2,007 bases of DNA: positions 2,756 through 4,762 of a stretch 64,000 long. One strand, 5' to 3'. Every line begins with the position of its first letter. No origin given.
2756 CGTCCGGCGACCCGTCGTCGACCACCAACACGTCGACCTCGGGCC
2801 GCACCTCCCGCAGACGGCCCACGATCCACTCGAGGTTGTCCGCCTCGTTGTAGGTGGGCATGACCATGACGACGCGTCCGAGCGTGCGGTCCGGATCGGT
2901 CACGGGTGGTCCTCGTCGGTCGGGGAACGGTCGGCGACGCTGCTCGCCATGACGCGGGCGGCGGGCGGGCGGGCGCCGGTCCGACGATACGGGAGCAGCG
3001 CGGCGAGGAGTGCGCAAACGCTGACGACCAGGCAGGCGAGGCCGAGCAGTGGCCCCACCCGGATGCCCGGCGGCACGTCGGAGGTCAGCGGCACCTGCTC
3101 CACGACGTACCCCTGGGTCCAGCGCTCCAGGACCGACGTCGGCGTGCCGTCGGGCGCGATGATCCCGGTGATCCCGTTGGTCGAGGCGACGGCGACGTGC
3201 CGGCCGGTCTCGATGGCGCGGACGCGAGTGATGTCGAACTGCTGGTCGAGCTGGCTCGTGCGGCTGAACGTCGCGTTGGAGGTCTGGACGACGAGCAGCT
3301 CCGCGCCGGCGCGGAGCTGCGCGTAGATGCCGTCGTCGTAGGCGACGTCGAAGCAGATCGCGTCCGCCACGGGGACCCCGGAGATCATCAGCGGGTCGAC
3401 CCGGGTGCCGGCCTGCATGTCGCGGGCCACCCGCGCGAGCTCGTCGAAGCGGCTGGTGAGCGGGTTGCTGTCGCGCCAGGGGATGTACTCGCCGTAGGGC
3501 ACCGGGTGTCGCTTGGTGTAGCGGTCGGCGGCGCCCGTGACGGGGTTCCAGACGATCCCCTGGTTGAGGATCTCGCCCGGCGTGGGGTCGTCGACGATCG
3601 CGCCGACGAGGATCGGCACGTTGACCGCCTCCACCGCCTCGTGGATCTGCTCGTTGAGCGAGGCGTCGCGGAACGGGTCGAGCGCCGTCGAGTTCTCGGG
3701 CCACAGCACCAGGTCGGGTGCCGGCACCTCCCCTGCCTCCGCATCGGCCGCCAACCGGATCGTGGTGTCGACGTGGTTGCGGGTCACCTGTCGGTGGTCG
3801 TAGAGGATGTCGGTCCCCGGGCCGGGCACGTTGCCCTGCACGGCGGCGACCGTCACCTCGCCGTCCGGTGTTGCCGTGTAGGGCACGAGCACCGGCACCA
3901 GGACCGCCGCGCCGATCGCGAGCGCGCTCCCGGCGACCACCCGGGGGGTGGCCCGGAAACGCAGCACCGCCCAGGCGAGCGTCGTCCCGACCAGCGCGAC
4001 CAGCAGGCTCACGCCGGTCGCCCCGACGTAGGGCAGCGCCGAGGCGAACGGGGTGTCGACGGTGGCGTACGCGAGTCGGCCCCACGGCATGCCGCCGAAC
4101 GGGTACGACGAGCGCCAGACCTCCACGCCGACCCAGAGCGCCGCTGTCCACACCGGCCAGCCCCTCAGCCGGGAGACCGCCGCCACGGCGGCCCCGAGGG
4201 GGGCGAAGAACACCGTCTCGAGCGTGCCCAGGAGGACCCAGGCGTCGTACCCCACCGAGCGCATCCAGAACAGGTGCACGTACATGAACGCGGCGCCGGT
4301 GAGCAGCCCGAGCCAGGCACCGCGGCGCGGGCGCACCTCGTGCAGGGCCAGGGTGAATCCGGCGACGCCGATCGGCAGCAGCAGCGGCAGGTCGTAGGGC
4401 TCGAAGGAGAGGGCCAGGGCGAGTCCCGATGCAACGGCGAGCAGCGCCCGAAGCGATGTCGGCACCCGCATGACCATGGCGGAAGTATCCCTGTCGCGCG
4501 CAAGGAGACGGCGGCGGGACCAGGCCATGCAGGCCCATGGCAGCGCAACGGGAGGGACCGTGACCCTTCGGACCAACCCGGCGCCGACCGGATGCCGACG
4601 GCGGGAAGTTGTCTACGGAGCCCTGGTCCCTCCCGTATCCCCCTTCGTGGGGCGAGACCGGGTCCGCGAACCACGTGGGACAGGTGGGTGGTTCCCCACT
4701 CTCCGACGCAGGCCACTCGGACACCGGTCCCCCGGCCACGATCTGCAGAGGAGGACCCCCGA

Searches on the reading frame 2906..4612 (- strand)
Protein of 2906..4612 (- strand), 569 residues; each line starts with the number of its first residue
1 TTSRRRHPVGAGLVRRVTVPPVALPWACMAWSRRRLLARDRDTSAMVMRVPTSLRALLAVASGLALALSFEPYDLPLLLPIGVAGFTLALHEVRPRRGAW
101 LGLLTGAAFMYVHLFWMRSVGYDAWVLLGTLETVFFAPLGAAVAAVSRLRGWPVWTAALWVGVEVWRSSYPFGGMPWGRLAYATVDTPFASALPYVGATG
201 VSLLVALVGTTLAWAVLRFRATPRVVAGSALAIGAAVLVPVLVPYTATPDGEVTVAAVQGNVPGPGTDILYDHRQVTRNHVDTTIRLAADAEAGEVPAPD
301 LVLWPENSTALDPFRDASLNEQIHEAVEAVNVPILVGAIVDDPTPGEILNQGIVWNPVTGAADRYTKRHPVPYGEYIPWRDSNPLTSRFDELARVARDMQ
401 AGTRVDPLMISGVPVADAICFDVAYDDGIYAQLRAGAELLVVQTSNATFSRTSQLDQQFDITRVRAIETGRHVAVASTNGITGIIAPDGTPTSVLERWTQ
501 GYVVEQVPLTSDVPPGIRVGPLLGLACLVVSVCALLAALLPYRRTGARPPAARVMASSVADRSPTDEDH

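Call 35: search_protein_families(library=pfam, proteins=[window:2906-4612:-], max_evalue=0.00001)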
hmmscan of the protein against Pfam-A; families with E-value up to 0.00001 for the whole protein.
window:2906-4612:- (569 aa): 2 families
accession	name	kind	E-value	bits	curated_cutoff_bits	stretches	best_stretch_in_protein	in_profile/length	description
PF20154.4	LNT_N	-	8.1e-30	104.5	27.1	1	62-209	1-157/159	Apolipoprotein N-acyltransferase N-terminal domain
PF00795.27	CN_hydrolase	-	1.1e-14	54.8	23.2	1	255-509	2-248/256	Carbon-nitrogen hydrolase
